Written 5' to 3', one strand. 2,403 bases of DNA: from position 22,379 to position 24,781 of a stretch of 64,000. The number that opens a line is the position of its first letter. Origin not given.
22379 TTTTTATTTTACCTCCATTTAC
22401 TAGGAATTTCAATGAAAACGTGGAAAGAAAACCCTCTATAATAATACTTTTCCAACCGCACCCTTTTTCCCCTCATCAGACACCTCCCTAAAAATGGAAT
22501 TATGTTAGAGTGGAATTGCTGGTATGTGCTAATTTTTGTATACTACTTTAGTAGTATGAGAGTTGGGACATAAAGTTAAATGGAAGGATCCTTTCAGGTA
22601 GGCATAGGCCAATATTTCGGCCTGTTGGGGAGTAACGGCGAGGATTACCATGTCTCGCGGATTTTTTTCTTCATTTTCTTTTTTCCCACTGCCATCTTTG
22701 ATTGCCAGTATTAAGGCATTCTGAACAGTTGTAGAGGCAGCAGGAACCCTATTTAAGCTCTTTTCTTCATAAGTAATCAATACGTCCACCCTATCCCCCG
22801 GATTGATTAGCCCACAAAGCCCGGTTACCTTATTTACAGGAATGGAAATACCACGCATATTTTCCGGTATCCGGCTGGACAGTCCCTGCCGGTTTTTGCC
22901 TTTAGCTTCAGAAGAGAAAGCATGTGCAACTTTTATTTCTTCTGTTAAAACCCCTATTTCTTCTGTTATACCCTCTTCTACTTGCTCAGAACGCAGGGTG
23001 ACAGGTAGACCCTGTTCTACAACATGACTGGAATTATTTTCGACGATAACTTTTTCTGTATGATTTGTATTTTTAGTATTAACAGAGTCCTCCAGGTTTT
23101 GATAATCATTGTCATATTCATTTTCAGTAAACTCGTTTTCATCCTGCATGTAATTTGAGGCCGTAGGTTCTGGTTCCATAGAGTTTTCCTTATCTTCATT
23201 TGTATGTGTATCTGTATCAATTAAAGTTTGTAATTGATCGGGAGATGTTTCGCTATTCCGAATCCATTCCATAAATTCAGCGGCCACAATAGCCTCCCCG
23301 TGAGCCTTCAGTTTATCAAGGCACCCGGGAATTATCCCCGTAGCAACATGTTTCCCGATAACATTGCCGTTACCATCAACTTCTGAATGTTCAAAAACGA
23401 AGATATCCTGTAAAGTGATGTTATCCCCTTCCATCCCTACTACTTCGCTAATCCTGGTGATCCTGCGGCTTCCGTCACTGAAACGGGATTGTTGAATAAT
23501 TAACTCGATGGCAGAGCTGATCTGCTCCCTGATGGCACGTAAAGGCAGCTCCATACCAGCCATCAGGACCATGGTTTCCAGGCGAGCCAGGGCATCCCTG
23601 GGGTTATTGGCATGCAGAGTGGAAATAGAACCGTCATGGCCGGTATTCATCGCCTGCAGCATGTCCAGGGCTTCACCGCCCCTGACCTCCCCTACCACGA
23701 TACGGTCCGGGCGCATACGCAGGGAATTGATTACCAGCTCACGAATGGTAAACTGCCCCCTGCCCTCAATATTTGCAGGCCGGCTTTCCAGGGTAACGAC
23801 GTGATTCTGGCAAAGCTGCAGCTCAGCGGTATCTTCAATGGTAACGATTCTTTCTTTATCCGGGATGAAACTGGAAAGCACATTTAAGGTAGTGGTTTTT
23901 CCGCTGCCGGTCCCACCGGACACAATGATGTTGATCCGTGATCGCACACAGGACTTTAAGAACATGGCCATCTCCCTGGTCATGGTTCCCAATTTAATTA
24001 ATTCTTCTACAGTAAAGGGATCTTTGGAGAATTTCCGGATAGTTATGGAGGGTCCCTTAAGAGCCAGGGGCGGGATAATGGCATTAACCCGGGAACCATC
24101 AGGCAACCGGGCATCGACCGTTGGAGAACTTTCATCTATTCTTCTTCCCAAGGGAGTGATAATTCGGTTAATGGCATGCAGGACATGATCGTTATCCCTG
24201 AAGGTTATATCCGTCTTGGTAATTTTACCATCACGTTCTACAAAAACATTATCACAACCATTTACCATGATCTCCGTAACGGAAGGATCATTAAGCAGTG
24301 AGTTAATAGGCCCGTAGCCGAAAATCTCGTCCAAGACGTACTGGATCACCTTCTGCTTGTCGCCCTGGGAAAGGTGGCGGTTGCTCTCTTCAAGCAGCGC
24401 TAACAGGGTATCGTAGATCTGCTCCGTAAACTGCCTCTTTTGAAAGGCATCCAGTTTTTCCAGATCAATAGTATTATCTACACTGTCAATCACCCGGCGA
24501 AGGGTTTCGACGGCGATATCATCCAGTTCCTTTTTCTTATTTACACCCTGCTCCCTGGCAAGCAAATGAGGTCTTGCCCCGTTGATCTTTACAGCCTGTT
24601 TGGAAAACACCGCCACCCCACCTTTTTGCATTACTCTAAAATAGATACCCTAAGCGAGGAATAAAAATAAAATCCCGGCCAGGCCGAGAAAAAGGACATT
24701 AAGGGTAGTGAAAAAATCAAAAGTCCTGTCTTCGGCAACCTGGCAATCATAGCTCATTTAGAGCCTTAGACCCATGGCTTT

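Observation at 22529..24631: Second CpaF/TadA ATPase fused through an acidic linker to a CpaB-type C-terminal domain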

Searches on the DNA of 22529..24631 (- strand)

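Call 18: search_rna_families(sources=[L001, L002, L003], threshold=gathering)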
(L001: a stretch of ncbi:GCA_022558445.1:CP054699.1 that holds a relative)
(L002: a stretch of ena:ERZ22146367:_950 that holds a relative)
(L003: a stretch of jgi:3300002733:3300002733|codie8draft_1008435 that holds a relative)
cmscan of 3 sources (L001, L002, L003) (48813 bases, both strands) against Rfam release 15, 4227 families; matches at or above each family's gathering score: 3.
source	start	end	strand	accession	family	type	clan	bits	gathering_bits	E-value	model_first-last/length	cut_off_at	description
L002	9795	9880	+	RF01051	c-di-GMP-I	Cis-reg; riboswitch;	CL00126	81.3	35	1.5e-14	1-87/87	no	c-di-GMP-I riboswitch aptamer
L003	4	106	+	RF01051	c-di-GMP-I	Cis-reg; riboswitch;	CL00126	77.7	35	1.1e-13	1-87/87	no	c-di-GMP-I riboswitch aptamer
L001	9785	9876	+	RF01051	c-di-GMP-I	Cis-reg; riboswitch;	CL00126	60.4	35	1.9e-09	1-87/87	no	c-di-GMP-I riboswitch aptamer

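Call 49: search_rna_families(sources=[L005, L004], threshold=gathering)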
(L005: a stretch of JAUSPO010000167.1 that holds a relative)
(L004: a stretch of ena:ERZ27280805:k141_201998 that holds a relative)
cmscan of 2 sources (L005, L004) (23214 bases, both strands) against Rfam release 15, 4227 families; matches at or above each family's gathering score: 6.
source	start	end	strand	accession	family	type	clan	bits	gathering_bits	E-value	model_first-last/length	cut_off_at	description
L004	1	467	+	RF02541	LSU_rRNA_bacteria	Gene; rRNA;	CL00112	537.4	50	8e-174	2461-2925/2925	5'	Bacterial large subunit ribosomal RNA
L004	557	673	+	RF00001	5S_rRNA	Gene; rRNA;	CL00113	109.4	38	1.4e-23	1-120/120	no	5S ribosomal RNA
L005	3197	3283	+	RF01051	c-di-GMP-I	Cis-reg; riboswitch;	CL00126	86.6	35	3.6e-16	1-87/87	no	c-di-GMP-I riboswitch aptamer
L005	5938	6043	+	RF03167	c-di-GMP-I-GGC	Cis-reg; riboswitch;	CL00126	73.5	59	5.7e-16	1-80/80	no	c-di-GMP-I-GGC riboswitch aptamer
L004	1006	1103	+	RF03167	c-di-GMP-I-GGC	Cis-reg; riboswitch;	CL00126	68.3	59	1.8e-14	1-80/80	no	c-di-GMP-I-GGC riboswitch aptamer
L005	387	476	+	RF01051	c-di-GMP-I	Cis-reg; riboswitch;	CL00126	67.7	35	1.5e-11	1-87/87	no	c-di-GMP-I riboswitch aptamer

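Call 71: search_rna_families(sources=[L085, L086, L087, L088], threshold=gathering)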
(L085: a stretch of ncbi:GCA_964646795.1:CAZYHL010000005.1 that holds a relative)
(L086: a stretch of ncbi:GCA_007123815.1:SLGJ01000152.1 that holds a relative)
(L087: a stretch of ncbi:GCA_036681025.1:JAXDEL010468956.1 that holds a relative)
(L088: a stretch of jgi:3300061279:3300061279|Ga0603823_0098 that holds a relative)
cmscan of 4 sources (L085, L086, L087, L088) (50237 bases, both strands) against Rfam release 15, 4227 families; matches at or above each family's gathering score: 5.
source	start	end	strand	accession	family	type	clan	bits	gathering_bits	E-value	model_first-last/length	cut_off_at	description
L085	7832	7920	+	RF01051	c-di-GMP-I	Cis-reg; riboswitch;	CL00126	82.2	35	9.1e-15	1-87/87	no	c-di-GMP-I riboswitch aptamer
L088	6218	6319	+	RF01051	c-di-GMP-I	Cis-reg; riboswitch;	CL00126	77.9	35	1e-13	1-87/87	no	c-di-GMP-I riboswitch aptamer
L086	7780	7869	+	RF01051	c-di-GMP-I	Cis-reg; riboswitch;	CL00126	77.4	35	1.4e-13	1-87/87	no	c-di-GMP-I riboswitch aptamer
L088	7726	7816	+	RF03167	c-di-GMP-I-GGC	Cis-reg; riboswitch;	CL00126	74.1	59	8.5e-16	1-80/80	no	c-di-GMP-I-GGC riboswitch aptamer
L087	7823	7917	+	RF03167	c-di-GMP-I-GGC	Cis-reg; riboswitch;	CL00126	72.7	59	2.2e-15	1-80/80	no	c-di-GMP-I-GGC riboswitch aptamer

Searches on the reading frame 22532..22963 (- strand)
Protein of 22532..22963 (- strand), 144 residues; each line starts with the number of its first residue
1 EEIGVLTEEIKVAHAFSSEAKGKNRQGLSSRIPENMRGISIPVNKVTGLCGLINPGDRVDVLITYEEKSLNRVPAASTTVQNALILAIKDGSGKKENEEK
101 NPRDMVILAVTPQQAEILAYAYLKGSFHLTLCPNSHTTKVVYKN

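Call 32: find_homologous_proteins(query=window:22532-22963:-, max_evalue=0.001)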
Query seq(144 aa) (144 aa): 8 proteins with E <= 0.001 among 40 candidates.
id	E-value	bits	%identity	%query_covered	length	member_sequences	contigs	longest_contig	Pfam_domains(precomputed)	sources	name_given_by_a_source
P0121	5.1e-64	232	100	76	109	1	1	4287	PF16976.11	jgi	-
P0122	5.9e-26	109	48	86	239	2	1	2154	PF08666.18,PF16976.11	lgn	-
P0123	1.4e-25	108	52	75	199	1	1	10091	PF16976.11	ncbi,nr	ncbi:MAG: Flp pilus assembly protein CpaB [Bacillota bacterium]|nr:Flp pilus assembly protein CpaB [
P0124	2.4e-23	100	54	75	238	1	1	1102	PF08666.18,PF16976.11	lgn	-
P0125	5.2e-21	93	49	74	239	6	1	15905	PF08666.18,PF16976.11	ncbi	-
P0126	3.3e-20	90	45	78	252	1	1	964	PF16976.11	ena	-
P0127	2.3e-8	52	38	67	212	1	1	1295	PF16976.11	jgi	jgi:pilus assembly protein CpaB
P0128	4.3e-4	38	28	67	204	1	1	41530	PF16976.11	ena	-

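Call 43: search_protein_representatives(alignment_id=A1)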
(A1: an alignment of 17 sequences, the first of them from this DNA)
Query: 17 sequences, 111 profile positions. Proteins with E-value up to 0.001 (for the whole library): 15276; up to 1e-10: 3887; up to 1e-30: 30. The best 150 are listed.
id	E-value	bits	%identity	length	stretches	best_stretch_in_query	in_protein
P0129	1.9e-96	333.6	-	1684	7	7-108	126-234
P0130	3.0e-62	223.5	-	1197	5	8-108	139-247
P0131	3.9e-61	219.9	-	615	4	7-109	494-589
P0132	8.8e-57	205.9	-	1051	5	6-108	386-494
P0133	3.9e-42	158.7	-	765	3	8-108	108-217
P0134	2.3e-41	156.2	-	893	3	2-109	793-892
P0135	3.1e-41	155.8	-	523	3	3-100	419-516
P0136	8.5e-40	151.2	-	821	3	5-110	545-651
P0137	2.3e-39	149.8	-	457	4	4-109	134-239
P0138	1.1e-38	147.6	-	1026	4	9-108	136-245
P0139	2.9e-38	146.2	-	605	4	2-109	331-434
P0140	9.3e-37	141.4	-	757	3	8-108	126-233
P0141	2.2e-36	140.2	-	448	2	3-107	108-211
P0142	3.3e-35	136.4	-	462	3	4-109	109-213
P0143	8.8e-35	135.0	-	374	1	2-109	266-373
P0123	7.2e-30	119.2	-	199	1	2-109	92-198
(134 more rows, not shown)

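Call 56: predict_structure(alignment_id=A1)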
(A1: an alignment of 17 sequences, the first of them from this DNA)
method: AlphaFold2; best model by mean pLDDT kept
length: 120 residues; sequences in the alignment: 17
mean_pLDDT: 81.7   pTM: 0.74
mean pLDDT of the five models: 81.7, 80.6, 80.3, 79.2, 78.1
residues with pLDDT >= 90: 58; 70-90: 29; 50-70: 32; < 50: 1
segments of 3 or more residues with pLDDT < 50: none
pLDDT, mean of each block of 10 residues (from residue 1): 90 93 72 93 69 84 82 61 96 93 88 62
secondary structure, 60 per line:
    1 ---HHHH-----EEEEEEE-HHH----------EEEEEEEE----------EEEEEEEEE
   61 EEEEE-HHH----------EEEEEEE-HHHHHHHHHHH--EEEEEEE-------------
elements in order: H4-7 E13-19 E34-41 E52-65 E80-86 H88-98 E101-107

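Call 58: search_solved_structures(query=A1, max_evalue=1, show_alignments=2)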
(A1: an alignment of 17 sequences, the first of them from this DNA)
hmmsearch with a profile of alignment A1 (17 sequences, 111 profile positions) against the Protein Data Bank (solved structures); distinct sequences matched with E-value up to 1: 1.
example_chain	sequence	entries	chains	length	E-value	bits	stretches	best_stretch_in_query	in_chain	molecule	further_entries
9gzr_A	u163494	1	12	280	1.9e-09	40.5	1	4-110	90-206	RcpC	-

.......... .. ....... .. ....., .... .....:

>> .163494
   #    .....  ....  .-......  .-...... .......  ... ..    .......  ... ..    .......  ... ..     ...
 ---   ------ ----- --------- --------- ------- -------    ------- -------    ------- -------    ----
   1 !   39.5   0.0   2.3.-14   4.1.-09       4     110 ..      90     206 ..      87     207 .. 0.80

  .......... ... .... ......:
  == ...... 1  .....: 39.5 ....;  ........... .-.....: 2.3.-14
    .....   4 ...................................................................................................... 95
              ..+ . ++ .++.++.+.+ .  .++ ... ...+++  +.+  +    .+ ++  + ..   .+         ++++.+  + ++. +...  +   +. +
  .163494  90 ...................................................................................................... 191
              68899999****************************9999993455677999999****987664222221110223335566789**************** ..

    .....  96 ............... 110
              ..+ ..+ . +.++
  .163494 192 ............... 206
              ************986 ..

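Call 61: fold_search(model_id=the predicted structure, library=pdb)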
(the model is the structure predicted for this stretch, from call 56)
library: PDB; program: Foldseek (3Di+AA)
matches with E <= 10: 678; with E <= 0.001: 2
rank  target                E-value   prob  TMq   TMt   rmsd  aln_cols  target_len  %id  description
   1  9gzr_A                2.0e-06  1.00  0.65  0.43   6.7       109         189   26  Tad pilus alignment complex protein RcpC (released 2025-05-21)
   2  9gzr_B                4.5e-06  1.00  0.63  0.39   7.1       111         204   24  Tad pilus alignment complex protein RcpC (released 2025-05-21)
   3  8rao_O                1.2e-01  0.69  0.39  0.09  10.1       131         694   17  Structure of Sen1-ADP.BeF3-RNA complex (released 2024-10-30)
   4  8ftk                  1.9e-01  0.51  0.32  0.04   7.4       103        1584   16  Chaetomium thermophilum SETX (Full-length) (released 2023-10-25)
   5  6rao_A                2.5e-01  0.54  0.35  0.30   7.5       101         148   13  Cryo-EM structure of the anti-feeding prophage (AFP) baseplate, 6-fold symmetrised (released 2019-04-17)
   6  3u27_C                3.5e-01  0.20  0.25  0.15  11.7       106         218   14  Crystal structure of ethanolamine utilization protein EutL from Leptotrichia buccalis C-1013-b (released 2012-02-08)
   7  4chv_A                3.7e-01  0.07  0.16  0.08  12.8       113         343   14  The electron crystallography structure of the cAMP-bound potassium channel MloK1 (released 2014-01-15)
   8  3u27_A                3.9e-01  0.18  0.25  0.15  11.7       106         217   14  Crystal structure of ethanolamine utilization protein EutL from Leptotrichia buccalis C-1013-b (released 2012-02-08)
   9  6rap_A                4.1e-01  0.41  0.34  0.29   7.6       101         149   12  Cryo-EM structure of the anti-feeding prophage cap (AFP tube terminating cap) (released 2019-04-17)
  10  8ro2_Q                4.4e-01  0.44  0.38  0.05   9.7       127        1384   12  Integrative Structure of the human intron lariat Spliceosome (ILS'') (released 2024-09-18)
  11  4fdz_B                4.4e-01  0.18  0.25  0.15  11.5       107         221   10  EutL from Clostridium perfringens, Crystallized Under Reducing Conditions (released 2013-05-29)
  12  8fz7_A                4.9e-01  0.20  0.23  0.10  12.5       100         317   10  TpeA bound closed MthK-A88F mutant in nanodisc (released 2023-10-11)
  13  8rbx_k                4.9e-01  0.15  0.24  0.07  11.7       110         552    7  Structure of Integrator-PP2A bound to a paused RNA polymerase II-DSIF-NELF-nucleosome complex (released 2024-02-07)
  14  3oby_A                4.9e-01  0.10  0.21  0.10  13.1       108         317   14  Crystal structure of Archaeoglobus fulgidus Pelota reveals inter-domain structural plasticity (released 2010-09-01)
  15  6a2v_C                5.2e-01  0.25  0.31  0.25   5.7        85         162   13  Crystal structure of Hcp protein (released 2018-09-19)
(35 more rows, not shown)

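Call 75: search_protein_families(library=pfam, proteins=[P0135], max_evalue=0.01)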
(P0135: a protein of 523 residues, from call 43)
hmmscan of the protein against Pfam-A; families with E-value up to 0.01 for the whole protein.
P0135 (523 aa): 1 family
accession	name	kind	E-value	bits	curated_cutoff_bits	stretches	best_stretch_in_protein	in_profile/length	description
PF16976.10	RcpC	-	3.5e-61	204.6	28.8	3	420-520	3-112/114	Flp pilus assembly protein RcpC/CpaB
